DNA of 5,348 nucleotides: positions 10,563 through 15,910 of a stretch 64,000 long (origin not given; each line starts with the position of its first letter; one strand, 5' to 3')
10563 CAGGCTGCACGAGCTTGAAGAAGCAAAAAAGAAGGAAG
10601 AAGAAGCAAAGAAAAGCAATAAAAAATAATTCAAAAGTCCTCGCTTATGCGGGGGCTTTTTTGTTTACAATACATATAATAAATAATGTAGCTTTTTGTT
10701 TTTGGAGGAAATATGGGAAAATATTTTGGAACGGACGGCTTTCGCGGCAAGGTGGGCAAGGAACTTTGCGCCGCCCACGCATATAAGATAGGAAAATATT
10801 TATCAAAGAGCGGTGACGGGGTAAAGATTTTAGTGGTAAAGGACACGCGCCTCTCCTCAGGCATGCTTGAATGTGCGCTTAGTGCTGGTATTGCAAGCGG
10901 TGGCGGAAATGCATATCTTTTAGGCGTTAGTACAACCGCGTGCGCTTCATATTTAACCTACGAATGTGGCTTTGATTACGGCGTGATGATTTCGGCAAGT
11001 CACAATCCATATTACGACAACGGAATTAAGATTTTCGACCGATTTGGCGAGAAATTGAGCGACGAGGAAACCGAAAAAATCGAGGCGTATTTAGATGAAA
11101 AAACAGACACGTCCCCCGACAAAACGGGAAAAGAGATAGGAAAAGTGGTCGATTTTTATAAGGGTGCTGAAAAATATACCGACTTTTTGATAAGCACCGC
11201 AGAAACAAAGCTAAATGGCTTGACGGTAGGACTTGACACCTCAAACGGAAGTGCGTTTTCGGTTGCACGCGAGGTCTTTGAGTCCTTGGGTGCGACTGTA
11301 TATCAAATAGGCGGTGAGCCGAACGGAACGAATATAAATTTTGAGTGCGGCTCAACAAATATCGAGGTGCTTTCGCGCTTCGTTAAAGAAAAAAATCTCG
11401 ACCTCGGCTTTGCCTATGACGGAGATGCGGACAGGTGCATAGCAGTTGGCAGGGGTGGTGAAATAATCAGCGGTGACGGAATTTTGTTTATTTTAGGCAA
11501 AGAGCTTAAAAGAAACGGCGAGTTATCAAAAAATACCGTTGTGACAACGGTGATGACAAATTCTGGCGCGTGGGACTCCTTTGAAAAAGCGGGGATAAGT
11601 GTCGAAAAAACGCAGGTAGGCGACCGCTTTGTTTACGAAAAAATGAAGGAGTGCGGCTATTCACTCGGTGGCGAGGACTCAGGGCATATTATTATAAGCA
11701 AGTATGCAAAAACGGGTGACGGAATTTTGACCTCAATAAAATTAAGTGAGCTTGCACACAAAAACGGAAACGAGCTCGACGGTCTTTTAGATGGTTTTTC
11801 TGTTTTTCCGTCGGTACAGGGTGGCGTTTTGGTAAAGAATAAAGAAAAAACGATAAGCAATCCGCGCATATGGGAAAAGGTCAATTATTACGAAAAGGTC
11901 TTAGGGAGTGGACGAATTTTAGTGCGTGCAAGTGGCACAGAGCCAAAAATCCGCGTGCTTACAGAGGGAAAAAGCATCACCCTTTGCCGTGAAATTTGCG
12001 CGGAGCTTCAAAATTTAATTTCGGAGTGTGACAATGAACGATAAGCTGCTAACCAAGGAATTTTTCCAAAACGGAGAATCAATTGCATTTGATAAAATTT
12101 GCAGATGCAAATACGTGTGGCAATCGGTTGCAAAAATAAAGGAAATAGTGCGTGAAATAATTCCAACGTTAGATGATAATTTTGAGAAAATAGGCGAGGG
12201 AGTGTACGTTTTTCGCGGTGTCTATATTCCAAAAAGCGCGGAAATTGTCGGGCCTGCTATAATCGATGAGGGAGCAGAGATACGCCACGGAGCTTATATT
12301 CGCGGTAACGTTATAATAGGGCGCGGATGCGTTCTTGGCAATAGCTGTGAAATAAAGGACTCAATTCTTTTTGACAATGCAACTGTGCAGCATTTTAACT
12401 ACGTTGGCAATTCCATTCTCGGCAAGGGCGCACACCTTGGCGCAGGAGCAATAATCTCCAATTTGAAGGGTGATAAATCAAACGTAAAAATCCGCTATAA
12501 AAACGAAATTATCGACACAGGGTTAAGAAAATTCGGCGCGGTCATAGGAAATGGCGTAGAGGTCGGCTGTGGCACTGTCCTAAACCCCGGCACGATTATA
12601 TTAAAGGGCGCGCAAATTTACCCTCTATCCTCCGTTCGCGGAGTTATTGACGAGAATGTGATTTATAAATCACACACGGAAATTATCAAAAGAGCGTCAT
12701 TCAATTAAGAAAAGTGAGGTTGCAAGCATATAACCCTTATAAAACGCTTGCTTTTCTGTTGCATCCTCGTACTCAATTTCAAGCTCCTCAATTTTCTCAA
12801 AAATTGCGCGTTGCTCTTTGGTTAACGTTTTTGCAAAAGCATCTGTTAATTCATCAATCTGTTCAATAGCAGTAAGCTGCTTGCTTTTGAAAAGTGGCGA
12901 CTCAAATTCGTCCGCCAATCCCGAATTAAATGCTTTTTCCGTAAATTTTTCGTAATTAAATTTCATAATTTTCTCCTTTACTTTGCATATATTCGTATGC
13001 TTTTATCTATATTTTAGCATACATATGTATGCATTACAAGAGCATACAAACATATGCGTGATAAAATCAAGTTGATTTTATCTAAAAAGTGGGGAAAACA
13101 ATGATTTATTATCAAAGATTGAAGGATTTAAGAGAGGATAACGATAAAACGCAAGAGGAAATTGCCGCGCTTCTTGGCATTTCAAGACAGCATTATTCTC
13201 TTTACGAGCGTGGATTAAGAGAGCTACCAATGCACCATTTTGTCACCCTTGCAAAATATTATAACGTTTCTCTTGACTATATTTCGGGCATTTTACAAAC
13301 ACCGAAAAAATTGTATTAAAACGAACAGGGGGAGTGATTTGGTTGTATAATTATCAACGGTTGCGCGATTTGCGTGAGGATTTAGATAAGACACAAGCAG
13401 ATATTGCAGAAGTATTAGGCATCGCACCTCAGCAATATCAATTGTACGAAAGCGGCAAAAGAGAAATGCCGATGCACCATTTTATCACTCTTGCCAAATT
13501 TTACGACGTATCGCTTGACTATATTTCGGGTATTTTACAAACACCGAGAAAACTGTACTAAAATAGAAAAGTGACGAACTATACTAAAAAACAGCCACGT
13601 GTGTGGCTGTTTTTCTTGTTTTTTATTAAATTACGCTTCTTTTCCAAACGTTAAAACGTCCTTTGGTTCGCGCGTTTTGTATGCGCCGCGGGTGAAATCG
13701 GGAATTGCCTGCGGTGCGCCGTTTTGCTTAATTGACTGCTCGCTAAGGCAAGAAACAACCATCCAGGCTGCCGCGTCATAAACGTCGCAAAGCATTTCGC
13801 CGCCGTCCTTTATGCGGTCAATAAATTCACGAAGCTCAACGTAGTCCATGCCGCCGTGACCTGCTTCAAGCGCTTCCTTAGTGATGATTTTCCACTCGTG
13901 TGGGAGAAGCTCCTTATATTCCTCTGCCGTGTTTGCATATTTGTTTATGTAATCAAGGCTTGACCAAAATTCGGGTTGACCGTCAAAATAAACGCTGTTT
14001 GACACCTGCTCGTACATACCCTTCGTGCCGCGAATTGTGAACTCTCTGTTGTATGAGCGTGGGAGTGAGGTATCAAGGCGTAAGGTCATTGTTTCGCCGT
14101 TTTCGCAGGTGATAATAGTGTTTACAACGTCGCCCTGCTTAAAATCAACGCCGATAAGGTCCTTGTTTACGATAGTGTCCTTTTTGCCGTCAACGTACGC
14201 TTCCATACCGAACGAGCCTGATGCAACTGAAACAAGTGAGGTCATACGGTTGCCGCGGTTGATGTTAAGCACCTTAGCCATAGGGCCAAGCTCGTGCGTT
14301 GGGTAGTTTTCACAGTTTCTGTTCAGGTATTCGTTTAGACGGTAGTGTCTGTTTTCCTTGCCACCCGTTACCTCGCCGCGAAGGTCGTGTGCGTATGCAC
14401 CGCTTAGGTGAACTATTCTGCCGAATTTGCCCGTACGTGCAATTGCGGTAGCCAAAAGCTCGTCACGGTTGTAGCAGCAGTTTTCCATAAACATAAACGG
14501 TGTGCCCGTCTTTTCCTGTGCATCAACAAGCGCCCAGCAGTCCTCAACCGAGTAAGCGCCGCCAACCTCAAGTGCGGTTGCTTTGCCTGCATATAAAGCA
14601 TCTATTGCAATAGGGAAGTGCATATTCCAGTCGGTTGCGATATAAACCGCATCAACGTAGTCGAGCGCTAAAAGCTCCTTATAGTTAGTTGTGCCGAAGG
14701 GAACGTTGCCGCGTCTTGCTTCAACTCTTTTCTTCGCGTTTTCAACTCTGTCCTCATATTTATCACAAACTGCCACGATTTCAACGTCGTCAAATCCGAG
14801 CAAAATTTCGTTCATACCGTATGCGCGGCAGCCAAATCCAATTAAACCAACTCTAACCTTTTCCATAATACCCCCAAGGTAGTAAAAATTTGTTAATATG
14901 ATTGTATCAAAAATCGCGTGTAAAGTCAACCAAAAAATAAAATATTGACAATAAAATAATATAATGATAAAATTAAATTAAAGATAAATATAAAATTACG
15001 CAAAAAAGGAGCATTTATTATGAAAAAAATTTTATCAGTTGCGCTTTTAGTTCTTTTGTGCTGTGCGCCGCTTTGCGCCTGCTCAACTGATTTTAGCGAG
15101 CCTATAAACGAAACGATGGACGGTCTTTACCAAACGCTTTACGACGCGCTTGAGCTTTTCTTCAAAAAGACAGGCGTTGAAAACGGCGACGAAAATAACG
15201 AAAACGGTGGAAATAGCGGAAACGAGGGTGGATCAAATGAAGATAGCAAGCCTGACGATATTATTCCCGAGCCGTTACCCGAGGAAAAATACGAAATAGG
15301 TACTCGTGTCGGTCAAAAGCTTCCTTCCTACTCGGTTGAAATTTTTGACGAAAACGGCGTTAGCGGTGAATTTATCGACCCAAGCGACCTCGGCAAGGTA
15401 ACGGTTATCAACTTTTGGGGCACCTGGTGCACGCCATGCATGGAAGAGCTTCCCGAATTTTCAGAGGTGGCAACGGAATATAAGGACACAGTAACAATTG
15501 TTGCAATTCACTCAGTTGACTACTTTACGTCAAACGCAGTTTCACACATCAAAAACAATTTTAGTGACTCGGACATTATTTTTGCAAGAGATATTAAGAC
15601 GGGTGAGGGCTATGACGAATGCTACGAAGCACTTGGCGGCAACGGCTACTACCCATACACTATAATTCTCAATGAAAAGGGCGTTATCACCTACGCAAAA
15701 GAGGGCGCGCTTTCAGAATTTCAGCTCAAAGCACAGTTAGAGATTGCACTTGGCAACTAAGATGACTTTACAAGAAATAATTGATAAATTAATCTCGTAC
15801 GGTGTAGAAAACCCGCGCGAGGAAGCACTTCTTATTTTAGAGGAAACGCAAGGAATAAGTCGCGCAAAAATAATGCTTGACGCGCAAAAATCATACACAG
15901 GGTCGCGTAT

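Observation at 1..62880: Family of hairpin/linker arrays: variable hairpins, conserved array-specific 7-8 nt linkers, at eight or more non-coding loci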

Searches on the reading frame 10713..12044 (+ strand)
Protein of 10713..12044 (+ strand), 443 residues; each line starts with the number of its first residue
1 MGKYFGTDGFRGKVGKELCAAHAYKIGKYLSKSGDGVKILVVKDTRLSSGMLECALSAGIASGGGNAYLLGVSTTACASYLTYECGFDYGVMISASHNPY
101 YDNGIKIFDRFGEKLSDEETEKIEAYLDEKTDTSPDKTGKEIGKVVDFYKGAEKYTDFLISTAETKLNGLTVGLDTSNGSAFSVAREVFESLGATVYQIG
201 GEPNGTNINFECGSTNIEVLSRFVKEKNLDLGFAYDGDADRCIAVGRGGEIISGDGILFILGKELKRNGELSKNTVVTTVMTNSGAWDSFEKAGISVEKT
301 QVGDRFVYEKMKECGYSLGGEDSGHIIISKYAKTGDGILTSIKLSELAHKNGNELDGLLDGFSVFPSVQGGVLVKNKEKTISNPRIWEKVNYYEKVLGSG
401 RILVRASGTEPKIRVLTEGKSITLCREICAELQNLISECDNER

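Call 69: search_protein_families(library=pfam, proteins=[window:10713-12044:+], max_evalue=0.00001)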
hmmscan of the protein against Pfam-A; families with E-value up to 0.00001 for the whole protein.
window:10713-12044:+ (443 aa): 4 families
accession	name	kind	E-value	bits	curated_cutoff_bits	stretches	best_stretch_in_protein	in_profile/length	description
PF02878.22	PGM_PMM_I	-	6.8e-33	113.7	22.5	1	3-131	2-135/138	Phosphoglucomutase/phosphomannomutase, alpha/beta/alpha domain I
PF02880.22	PGM_PMM_III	-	2.4e-30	105.4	20.7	1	254-360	2-110/115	Phosphoglucomutase/phosphomannomutase, alpha/beta/alpha domain III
PF02879.22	PGM_PMM_II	-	2.6e-12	47.6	29.3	1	154-245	2-99/103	Phosphoglucomutase/phosphomannomutase, alpha/beta/alpha domain II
PF00408.26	PGM_PMM_IV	-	1.1e-10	41.8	23.1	1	373-432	5-65/68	Phosphoglucomutase/phosphomannomutase, C-terminal domain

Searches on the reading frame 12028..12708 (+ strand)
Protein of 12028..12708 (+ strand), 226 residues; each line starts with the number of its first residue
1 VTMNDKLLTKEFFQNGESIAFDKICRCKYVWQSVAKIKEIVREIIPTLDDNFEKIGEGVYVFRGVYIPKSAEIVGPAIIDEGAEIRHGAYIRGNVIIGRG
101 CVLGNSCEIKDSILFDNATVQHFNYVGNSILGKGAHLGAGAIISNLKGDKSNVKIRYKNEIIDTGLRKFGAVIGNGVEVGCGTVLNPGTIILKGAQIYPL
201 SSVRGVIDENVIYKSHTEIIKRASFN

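Call 69: search_protein_families(library=pfam, proteins=[window:12028-12708:+], max_evalue=0.00001)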
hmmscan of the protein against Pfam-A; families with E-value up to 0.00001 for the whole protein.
window:12028-12708:+ (226 aa): 3 families
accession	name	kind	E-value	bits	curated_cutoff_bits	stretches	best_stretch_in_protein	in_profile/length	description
PF00132.30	Hexapep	-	5.3e-17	61.2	27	1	77-110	2-35/36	Bacterial transferase hexapeptide (six repeats)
PF25084.1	LbH_EIF2B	-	1.2e-16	61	54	1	58-145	3-89/105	EIF2B subunit epsilon LbH domain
PF24894.1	Hexapep_GlmU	-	2.3e-07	31.3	23.3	0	94-150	18-73/104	GlmU-like, C-terminal hexapeptide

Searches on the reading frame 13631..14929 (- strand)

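Call 69: search_protein_families(library=pfam, proteins=[window:13631-14929:-], max_evalue=0.00001)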
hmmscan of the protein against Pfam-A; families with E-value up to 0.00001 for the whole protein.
window:13631-14929:- (432 aa): 2 families
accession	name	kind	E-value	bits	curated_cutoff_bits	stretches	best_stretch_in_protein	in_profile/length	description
PF21252.2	Glyco_hydro_109_C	-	1.7e-49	168.1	27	1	162-322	5-184/187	Glycosyl hydrolase 109, C-terminal domain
PF01408.29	GFO_IDH_MocA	-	8.1e-11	43.1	24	1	25-145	1-116/120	Oxidoreductase family, NAD-binding Rossmann fold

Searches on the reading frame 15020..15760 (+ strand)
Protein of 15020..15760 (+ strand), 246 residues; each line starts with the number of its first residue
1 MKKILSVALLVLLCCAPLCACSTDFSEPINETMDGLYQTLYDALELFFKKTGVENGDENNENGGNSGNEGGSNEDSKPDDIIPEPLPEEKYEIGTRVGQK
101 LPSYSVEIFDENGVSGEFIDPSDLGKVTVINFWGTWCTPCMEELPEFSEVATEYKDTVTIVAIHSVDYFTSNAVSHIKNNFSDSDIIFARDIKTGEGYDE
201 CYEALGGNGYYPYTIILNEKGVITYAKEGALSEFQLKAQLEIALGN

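Call 70: search_protein_families(library=pfam, proteins=[window:15020-15760:+], max_evalue=0.00001)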
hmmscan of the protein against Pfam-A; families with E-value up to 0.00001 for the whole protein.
window:15020-15760:+ (246 aa): 4 families
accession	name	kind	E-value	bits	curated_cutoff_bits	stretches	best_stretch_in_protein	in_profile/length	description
PF08534.16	Redoxin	-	6.2e-12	46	26.6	1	97-232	2-137/148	Redoxin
PF00578.27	AhpC-TSA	-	2.1e-10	41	26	1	97-225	1-123/124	AhpC/TSA family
PF13905.12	Thioredoxin_8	-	3.5e-08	34.1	27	1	125-221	1-92/94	Thioredoxin-like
PF00085.26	Thioredoxin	-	1.2e-07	32.1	23.5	1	126-164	19-57/103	Thioredoxin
